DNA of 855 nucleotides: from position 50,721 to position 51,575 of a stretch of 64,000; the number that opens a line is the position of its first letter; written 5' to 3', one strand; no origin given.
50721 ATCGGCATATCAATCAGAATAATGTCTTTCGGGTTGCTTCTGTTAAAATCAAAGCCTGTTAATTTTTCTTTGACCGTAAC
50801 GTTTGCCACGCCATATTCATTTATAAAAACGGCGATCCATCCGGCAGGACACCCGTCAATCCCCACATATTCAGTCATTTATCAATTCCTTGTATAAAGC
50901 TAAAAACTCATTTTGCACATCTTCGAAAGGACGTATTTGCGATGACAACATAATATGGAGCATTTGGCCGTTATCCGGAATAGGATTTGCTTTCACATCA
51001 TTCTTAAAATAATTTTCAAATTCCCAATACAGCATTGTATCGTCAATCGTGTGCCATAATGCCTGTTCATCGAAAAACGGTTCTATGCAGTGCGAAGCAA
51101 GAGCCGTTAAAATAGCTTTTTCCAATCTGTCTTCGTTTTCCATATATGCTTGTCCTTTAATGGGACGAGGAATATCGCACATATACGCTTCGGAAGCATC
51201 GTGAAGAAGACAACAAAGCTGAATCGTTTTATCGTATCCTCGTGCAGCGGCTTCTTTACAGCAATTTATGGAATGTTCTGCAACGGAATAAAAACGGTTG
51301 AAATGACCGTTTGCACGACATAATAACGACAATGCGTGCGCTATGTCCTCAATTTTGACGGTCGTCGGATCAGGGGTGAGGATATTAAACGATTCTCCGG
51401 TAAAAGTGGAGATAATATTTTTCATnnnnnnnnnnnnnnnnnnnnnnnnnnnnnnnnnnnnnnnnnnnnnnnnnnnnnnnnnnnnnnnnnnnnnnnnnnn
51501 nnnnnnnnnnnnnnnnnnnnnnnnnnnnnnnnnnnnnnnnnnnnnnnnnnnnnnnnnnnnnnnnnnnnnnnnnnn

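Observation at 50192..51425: Overlapping HD (YfbR-like) phosphohydrolase + DUF429 (RNase H-like) gene pair as islet cargo: candidate defence or anti-defence module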

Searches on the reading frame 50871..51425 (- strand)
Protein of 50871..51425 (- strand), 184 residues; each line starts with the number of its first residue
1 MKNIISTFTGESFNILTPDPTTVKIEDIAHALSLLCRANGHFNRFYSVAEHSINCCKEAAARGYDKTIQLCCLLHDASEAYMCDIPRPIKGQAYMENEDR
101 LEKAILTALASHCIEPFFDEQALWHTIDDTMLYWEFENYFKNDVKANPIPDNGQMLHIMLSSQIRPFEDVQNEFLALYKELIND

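Call 3: search_protein_families(library=pfam, proteins=[window:50871-51425:-], max_evalue=0.01)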
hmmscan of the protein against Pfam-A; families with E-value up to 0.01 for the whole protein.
window:50871-51425:- (184 aa): 1 family
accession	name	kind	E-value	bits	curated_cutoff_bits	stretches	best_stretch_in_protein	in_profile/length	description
PF13023.12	HD_3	-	0.00028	21.3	22.5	1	52-155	34-127/165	HD domain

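Call 6: search_protein_families(library=padloc, proteins=[window:50871-51425:-], max_evalue=1)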
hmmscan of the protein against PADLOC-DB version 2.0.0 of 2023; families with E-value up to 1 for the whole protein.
window:50871-51425:- (184 aa): 0 families

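Call 7: search_protein_families(library=ncbifam, proteins=[window:50871-51425:-], max_evalue=1)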
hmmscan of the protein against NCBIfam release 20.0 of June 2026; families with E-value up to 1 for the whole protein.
window:50871-51425:- (184 aa): 2 families
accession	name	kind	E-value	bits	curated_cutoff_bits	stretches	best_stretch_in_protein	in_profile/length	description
TIGR03276.1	Phn-HD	hypoth_equivalog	0.0024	17.4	214.6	1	47-105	25-83/179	phosphonate degradation HD-domain oxygenase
NF003009.0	PRK03826.1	equivalog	0.034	13.8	122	1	66-92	59-85/197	5'-deoxynucleotidase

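Call 8: search_protein_families(library=phrogs, proteins=[window:50871-51425:-], max_evalue=0.1)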
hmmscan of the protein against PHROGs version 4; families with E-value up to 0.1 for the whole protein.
window:50871-51425:- (184 aa): 7 families
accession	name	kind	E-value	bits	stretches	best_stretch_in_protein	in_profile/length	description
phrog_318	-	other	1.2e-40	141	1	3-183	98-269/296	deoxyribonucleoside 5' monophosphate phosphatase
phrog_8467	-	other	1.5e-25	91.1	1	2-108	22-125/195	deoxyribonucleoside 5' monophosphate phosphatase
phrog_20276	-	unknown function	3.5e-17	63.7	1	5-94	4-90/103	-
phrog_21461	-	other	1.5e-11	44.7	1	4-51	3-50/52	phosphohydrolase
phrog_6402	-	other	0.0045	18.2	1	75-148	2-72/111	deoxyribonucleoside 5' monophosphate phosphatase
phrog_6047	-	unknown function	0.0095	17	1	72-110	58-98/186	-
phrog_7076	-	DNA, RNA and nucleotide metabolism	0.094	13.4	0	70-101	65-97/188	dATP triphosphohydrolase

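Call 17: search_solved_structures(query=window:50871-51425:-, max_evalue=10)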
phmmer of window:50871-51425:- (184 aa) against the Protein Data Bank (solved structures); distinct sequences matched with E-value up to 10: 3.
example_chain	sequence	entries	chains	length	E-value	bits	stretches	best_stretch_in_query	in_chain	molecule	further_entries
2gz4_A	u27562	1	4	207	1.2e-06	31.9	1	9-106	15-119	Hypothetical protein Atu1052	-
1xx7_A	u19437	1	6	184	0.61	13.2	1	56-120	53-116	oxetanocin-like protein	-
6nyr_A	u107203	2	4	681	1.7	11.8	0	108-153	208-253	Crov588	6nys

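Call 22: find_homologous_proteins(query=window:50871-51425:-, max_evalue=0.001)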
Query window:50871-51425:- (184 aa): 5298 proteins with E <= 0.001 among 5345 candidates; the best 120 are listed.
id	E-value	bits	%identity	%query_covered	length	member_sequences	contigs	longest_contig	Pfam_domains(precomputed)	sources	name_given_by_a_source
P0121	1.9e-118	411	96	100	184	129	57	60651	-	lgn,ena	-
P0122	1.5e-93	330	78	99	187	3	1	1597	-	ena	-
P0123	2.1e-70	254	62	99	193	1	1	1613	-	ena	-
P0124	1.0e-68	249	60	99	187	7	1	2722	-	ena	-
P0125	7.6e-68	246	59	99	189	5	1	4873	-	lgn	-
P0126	6.3e-62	227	97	56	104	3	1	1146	-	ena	-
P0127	6.8e-40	155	42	98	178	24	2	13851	-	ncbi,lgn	-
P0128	4.7e-39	152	46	96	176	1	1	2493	-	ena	-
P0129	4.7e-39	152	48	99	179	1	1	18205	-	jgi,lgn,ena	-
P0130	4.9e-39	152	46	96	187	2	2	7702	-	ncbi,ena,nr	ncbi:MAG TPA: phosphohydrolase [Bacillota bacterium]|nr:phosphohydrolase [Bacillota bacterium]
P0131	5.1e-39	152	44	99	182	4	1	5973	-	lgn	-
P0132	6.1e-39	152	48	96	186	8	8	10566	-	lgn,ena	-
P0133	8.4e-39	151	50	98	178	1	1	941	-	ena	-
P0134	8.8e-39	151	46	97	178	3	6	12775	-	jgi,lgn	jgi:hypothetical protein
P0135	9.5e-39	151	46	96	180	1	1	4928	-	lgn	-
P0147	5.7e-38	149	45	97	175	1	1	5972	PF13023.13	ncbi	-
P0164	4.7e-37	146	49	80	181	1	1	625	PF13023.13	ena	-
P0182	1.6e-36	144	43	98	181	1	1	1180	PF13023.13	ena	-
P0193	2.3e-36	143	42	98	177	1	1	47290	PF13023.13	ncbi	-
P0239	1.6e-35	141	47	97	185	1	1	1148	PF13023.13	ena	-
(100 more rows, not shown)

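Call 28: find_related_loci(query=window:50871-51425:-, collection=viral_contigs, flank=5000)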
Query window:50871-51425:- (184 aa) in viral_contigs; peptide patterns used: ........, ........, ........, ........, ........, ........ (x = any residue, [..] = any of these).
10 stretches matched a pattern; 1 encode a relative of the query (tblastn E <= 1e-3); 1 distinct loci.
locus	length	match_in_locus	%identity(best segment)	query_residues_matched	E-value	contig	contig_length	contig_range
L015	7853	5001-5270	46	7-90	1e-17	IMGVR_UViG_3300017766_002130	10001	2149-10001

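Call 32: find_related_loci(query=A2, collection=genome_contigs, flank=5000)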
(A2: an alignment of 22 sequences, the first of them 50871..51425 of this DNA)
Query A2 (184 aa) in genome_contigs; peptide patterns used: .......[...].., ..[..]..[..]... (x = any residue, [..] = any of these).
600 stretches matched a pattern (row limit reached: there are more); 597 encode a relative of the query (tblastn E <= 1e-3); the best 80 are kept; 80 distinct loci.
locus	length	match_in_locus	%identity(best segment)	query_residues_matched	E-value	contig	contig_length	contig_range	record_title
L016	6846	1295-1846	95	1-184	1e-120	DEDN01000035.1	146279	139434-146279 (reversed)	MAG TPA_asm: Alphaproteobacteria bacterium UBA2903 UBA2903_contig_4893, whole genome shotgun sequence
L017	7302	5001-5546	61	1-182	2e-75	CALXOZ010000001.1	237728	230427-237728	MAG: uncultured Alphaproteobacteria bacterium isolate BRZ_E__bin160 genome assembly, contig: BRZ_E__NODE_21_length_23772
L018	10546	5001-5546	58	2-184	3e-73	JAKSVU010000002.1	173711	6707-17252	MAG: Alphaproteobacteria bacterium isolate Horse_feces367 MAG367_2, whole genome shotgun sequence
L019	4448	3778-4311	45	1-183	8e-48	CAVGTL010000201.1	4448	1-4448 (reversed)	Succinivibrio sp. isolate G02651-L1_cleanbin_000021 genome assembly, contig: Spades_G02651-L1_contig_10593, whole genome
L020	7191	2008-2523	47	5-181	2e-47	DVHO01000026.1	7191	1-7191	MAG TPA_asm: Candidatus Pelethousia gallinarum isolate ChiHcec27-1353 ChiHcec27__C17832_L7191_SRR6323569, whole genome s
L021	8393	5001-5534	44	1-183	4e-47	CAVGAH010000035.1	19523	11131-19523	bacterium isolate G02622-L1_cleanbin_000010 genome assembly, contig: Spades_G02622-L1_contig_1127, whole genome shotgun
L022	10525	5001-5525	43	1-181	8e-45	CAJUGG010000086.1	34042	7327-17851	MAG TPA_asm: uncultured Lachnospiraceae bacterium isolate MGBC132302 genome assembly, contig: MGBC132302.86, whole genom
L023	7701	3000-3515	46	5-181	1e-44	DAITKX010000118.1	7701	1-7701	MAG TPA_asm: Bacillota bacterium isolate CTOTU53 NODE_2698_length_7701_cov_2.643081, whole genome shotgun sequence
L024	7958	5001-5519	44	1-178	1e-44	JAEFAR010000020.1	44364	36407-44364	MAG: Lachnospiraceae bacterium isolate Tb.RUG.499 NODE_2720_length_44364_cov_3.433189, whole genome shotgun sequence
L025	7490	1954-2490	44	1-184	1e-44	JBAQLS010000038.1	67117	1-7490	MAG: Carboxydocellales bacterium isolate MFD12068_ilm_asm_bin15 k127_4551, whole genome shotgun sequence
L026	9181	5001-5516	45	5-182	3e-44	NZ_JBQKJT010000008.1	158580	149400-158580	Candidatus Avoscillospira sp. LCP25S3_F1 contig00008, whole genome shotgun sequence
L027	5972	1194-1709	45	5-182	7e-44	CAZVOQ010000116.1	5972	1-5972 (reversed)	MAG TPA_asm: uncultured Oscillospiraceae bacterium isolate ERP123703_co2_46 genome assembly, contig: NODE_10143_length_5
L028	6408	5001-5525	46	5-184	7e-44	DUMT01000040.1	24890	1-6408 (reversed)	MAG TPA_asm: Clostridiales bacterium isolate AS04akNAM_92 9035_AS04, whole genome shotgun sequence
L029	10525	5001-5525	42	1-181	9e-44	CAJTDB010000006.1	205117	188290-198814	Lachnospiraceae bacterium isolate B56_56_CC_H genome assembly, contig: MGBC000116.6, whole genome shotgun sequence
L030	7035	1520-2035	41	5-182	2e-43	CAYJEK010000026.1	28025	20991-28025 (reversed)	MAG TPA_asm: uncultured Oscillospiraceae bacterium isolate ERP123703_co2_236 genome assembly, contig: NODE_976_length_28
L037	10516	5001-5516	45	5-181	7e-43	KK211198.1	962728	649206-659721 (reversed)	Clostridium viride DSM 6836 genomic scaffold Q325DRAFT_scaffold00001.1, whole genome shotgun sequence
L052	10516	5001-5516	44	5-184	5e-41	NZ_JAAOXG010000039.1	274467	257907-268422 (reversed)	Lacrimispora defluvii strain PI-S10-B5A B5A_00139, whole genome shotgun sequence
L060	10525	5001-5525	42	5-184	1e-40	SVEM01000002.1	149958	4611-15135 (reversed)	MAG: Lachnospiraceae bacterium isolate SIG306 NODE_2165_length_149958_cov_1.870834, whole genome shotgun sequence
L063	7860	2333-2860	45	1-181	2e-40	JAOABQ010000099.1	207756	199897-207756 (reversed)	MAG: Clostridia bacterium isolate SKW182 k141_372986, whole genome shotgun sequence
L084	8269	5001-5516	44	5-184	4e-40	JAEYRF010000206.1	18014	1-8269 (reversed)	MAG: Bacillota bacterium isolate OH_CBB_50 k127_1430588, whole genome shotgun sequence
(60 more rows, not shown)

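Call 33: find_related_loci(query=A2, collection=viral_contigs, flank=5000)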
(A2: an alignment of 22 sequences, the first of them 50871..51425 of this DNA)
Query A2 (184 aa) in viral_contigs; peptide patterns used: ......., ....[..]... (x = any residue, [..] = any of these).
600 stretches matched a pattern (row limit reached: there are more); 583 encode a relative of the query (tblastn E <= 1e-3); the best 80 are kept; 80 distinct loci.
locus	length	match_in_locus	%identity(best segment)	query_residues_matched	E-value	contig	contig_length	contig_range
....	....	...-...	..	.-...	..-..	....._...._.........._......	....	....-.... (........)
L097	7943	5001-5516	43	5-184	6e-39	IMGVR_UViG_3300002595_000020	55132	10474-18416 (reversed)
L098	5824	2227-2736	45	5-178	2e-37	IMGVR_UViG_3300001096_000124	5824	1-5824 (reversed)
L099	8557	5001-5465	43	1-148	8e-37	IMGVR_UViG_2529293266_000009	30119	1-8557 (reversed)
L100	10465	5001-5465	43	1-148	8e-37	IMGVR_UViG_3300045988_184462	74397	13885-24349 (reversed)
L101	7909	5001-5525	38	1-180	3e-36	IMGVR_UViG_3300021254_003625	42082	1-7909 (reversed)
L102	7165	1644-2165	38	1-179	3e-34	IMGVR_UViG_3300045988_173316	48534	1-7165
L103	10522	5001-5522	42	3-182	8e-30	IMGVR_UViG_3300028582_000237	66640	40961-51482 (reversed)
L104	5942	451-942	41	3-151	8e-30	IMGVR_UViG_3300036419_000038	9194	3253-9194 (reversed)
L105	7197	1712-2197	41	5-151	5e-30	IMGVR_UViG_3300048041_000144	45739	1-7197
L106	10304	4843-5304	38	3-181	5e-29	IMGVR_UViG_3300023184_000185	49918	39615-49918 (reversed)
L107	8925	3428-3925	41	5-147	5e-28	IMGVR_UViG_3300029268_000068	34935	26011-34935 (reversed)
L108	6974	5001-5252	61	3-91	8e-28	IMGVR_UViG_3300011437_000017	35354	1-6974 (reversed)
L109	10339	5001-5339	50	5-115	1e-27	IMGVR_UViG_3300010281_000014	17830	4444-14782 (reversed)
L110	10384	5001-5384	47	5-132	1e-27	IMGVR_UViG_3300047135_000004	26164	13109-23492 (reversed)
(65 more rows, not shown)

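Call 36: search_dna_similar(query=window:50871-51425:-, collection=phages, mode=protein, max_rows=30, rows=spread)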
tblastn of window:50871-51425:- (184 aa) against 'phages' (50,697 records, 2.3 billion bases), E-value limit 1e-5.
Records with a match: 246; places in all: 248; records where one place covers at least 80% of the query: 22.
Best place of each record, by identity: <60% 246.
By first word of the organism name: Bacillus 35; Escherichia 28; Pseudomonas 19; Stenotrophomonas 19; Vibrio 15; Stx2c-converting 15; Rhizobium 9; Brevundimonas 8; Salmonella 8; Caulobacter 6; and 34 more.
By host as written in the record: - 33; Stenotrophomonas maltophilia 15; Bacillus anthracis Sterne 10; Escherichia coli 10; Pseudomonas putida KT2440 and Paw85 9; Bacillus anthracis 7; Bacillus cereus 6; Burkholderia sp. 6; and 91 more.
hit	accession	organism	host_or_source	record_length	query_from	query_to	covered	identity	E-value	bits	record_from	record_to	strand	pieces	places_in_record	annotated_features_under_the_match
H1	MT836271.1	Bacteriophage sp.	human fecal samples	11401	1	178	97%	42.5%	1e-36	139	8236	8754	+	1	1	record has no annotation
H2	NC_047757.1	Caulobacter phage Seuss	Caulobacter crescentus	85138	10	181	93%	34.7%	8e-12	68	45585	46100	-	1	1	deoxyribonucleoside 5' monophosphate phosphatase | ribosome_binding_site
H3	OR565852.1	Citrobacter phage phiNP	Citrobacter rodentium DBS100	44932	5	183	97%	30.2%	1e-12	71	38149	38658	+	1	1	hypothetical protein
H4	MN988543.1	Rhizobium phage RHph_N2_6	Rhizobium phaseoli N2_6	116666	5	182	97%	28.9%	1e-6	53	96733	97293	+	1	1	putative metal-dependent phosphohydrolase protein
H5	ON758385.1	Xanthomonas phage BUDD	Xanthomonas sp.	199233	2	105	57%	48.1%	1e-20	94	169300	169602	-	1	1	phosphohydrolase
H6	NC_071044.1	Bacillus phage vB_BanS_Nate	Bacillus anthracis Sterne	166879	4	138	73%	36.5%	6e-15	77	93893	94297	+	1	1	hypothetical protein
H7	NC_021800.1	Cellulophaga phage phi46:1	Cellulophaga baltica NN016046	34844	3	140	75%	35.0%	3e-12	69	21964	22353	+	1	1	deoxyribonucleoside 5' monophosphate phosphatase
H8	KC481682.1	Bacillus phage vB_BanS-Tsamsa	Bacillus anthracis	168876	4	138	73%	35.0%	1e-13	74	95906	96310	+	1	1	hypothetical protein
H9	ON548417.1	Bacillus phage vB_BanS-Thrax1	Bacillus anthracis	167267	4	143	76%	33.1%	2e-13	73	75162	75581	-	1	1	5'-nucleotidase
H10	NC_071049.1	Bacillus phage vB_BcoS-136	Bacillus cohnii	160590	4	138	73%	34.1%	4e-13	72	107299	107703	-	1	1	hypothetical protein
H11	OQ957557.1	Enterobacter phage ST22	Enterobacter sp.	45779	3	109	58%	42.2%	1e-14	77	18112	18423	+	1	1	putative hydrolase of HD superfamily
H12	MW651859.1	Pseudomonas phage vB_PstS-pAN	Pseudomonas stutzeri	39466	5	112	59%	40.5%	1e-14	76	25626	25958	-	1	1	phosphohydrolase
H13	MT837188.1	Bacteriophage sp.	human fecal samples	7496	3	99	53%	44.4%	4e-14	75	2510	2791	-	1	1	record has no annotation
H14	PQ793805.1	Salmonella phage As1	Salmonella enterica subsp. enterica ...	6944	3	105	56%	40.0%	2e-10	64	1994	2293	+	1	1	putative HD superfamily hydrolase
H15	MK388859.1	Klebsiella phage ST405-OXA48phi1.1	Klebsiella pneumoniae ST405-OXA48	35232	3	91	48%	46.1%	3e-12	69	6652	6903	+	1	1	HD family hydrolase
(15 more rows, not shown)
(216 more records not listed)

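Call 39: search_protein_families(library=pfam, proteins=[L052:3091-3747:+, L052:3924-4937:+, L052:4992-6233:+, L052:6245-6973:+, L052:6922-7743:+, L037:3743-4741:+, L037:6450-6896:+, L037:7067-9610:+, L060:3589-4614:+, L060:6674-7333:+], max_evalue=0.001)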
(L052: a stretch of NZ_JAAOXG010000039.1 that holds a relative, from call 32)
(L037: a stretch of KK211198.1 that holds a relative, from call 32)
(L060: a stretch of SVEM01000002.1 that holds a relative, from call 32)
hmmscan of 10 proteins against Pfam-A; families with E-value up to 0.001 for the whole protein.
L052:3091-3747:+ (218 aa): 3 families
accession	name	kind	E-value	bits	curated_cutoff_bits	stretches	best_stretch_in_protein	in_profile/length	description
PF12161.14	HsdM_N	-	1.8e-15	58.2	24.5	1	6-150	1-134/135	HsdM N-terminal domain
PF02384.22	N6_Mtase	-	8.9e-13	48.7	20.4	1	161-203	2-44/311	N-6 DNA Methylase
PF20092.4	DUF6483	-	0.00022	22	24.1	1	7-58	57-108/119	Family of unknown function (DUF6483)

L052:3924-4937:+ (337 aa): 1 family
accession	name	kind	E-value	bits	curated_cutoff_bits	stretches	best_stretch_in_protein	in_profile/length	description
PF01661.27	Macro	-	1.2e-48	164.4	22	1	19-130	1-117/118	Macro domain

L052:4992-6233:+ (413 aa): 1 family
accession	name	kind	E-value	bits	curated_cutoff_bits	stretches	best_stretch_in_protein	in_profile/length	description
PF04250.19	DUF429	-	1.9e-55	188.3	23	1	183-396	1-213/214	Protein of unknown function (DUF429)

L052:6245-6973:+ (242 aa): 0 families

L052:6922-7743:+ (273 aa): 1 family
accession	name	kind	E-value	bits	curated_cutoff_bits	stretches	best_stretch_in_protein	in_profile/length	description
PF03747.19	ADP_ribosyl_GH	-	2e-38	133.1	26.2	1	19-247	3-281/287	ADP-ribosylglycohydrolase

L037:3743-4741:+ (332 aa): 2 families
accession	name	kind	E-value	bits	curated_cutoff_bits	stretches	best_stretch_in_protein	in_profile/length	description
PF13280.12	WYL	-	7.9e-11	42.2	21.8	1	146-219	3-69/70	WYL domain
PF25583.1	WCX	-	3.9e-09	37.2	23.9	1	253-324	4-73/76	WCX domain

L037:6450-6896:+ (148 aa): 0 families

L037:7067-9610:+ (847 aa): 3 families
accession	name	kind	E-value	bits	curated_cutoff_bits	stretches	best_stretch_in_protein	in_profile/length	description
PF03235.19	GmrSD_N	-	4.1e-34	118.9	33.2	1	16-219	9-198/199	GmrSD restriction endonuclease, N-terminal domain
PF14088.11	DUF4268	-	1.3e-31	110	27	1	704-840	2-138/140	Domain of unknown function (DUF4268)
PF07510.16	GmrSD_C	-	6.8e-25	88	23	1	409-549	1-136/138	GmrSD restriction endonucleases, C-terminal domain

L060:3589-4614:+ (341 aa): 1 family
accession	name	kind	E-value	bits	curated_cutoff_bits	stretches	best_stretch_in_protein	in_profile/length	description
PF01661.27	Macro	-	9.4e-48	161.5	22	1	19-131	1-118/118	Macro domain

L060:6674-7333:+ (219 aa): 1 family
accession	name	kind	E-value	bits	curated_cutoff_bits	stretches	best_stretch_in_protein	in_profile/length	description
PF05762.20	VWA_CoxE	-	0.00059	19.8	26.4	0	6-136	57-178/222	VWA domain containing CoxE-like protein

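Call 40: search_protein_families(library=pfam, proteins=[L063:1028-1816:+, L063:1828-2301:+, L063:3593-4012:+, L063:4063-5094:-, L063:5087-7087:-, L025:1114-1872:+, L025:3257-3652:+, L025:3731-4501:+, L097:1294-3045:+, L097:97-1293:+], max_evalue=0.001)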
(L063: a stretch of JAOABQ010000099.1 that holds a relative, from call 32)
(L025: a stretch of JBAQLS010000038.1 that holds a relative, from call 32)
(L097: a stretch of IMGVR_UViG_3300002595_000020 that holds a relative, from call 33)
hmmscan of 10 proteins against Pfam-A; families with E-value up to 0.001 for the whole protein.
L063:1028-1816:+ (262 aa): 0 families

L063:1828-2301:+ (157 aa): 0 families

L063:3593-4012:+ (139 aa): 0 families

L063:4063-5094:- (343 aa): 1 family
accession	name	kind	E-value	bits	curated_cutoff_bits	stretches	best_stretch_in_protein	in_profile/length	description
PF10117.15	McrBC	-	3.8e-33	115.2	23.9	1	7-297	34-317/318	McrBC 5-methylcytosine restriction system component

L063:5087-7087:- (666 aa): 5 families
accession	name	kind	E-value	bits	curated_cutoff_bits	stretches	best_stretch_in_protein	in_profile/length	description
PF07728.20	AAA_5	-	4.3e-26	92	22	1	413-562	1-139/139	AAA domain (dynein-related subfamily)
PF01878.24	EVE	-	4.5e-09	36.9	23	1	222-356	2-144/145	EVE domain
PF20720.3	nSTAND3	-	3.6e-07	30.5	27.2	1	395-440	1-46/155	Novel STAND NTPase 3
PF13173.12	AAA_14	-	3.4e-05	24.3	27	0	411-500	2-73/129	AAA domain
PF04851.21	ResIII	-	0.00033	21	22.5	0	404-448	16-60/164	Type III restriction enzyme, res subunit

L025:1114-1872:+ (252 aa): 2 families
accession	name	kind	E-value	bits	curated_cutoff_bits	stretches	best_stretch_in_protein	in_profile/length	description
PF09862.15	DUF2089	-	1.2e-13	51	33.4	1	42-87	1-46/47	Domain of unknown function (DUF2089)-HTH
PF22747.2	Zn_ribbon_DUF2089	-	8.1e-09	35.9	27.6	1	9-40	1-32/32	DUF2089 zinc ribbon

L025:3257-3652:+ (131 aa): 0 families

L025:3731-4501:+ (256 aa): 2 families
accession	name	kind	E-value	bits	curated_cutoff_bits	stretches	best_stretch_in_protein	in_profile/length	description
PF09360.15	zf-CDGSH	-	7.6e-36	122.6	29.5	2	205-247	2-47/48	Iron-binding zinc finger CDGSH type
PF06902.16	Fer4_19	-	2.6e-06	27.8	24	1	123-179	3-63/64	Divergent 4Fe-4S mono-cluster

L097:1294-3045:+ (583 aa): 1 family
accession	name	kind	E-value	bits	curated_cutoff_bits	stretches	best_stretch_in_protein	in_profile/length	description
PF09369.15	MZB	-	2.1e-09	38.4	24.2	1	444-540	1-80/80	MrfA Zn-binding domain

L097:97-1293:+ (398 aa): 1 family
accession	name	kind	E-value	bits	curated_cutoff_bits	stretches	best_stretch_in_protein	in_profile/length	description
PF00271.37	Helicase_C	-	7.4e-07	29.8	23.5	1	153-220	40-108/110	Helicase conserved C-terminal domain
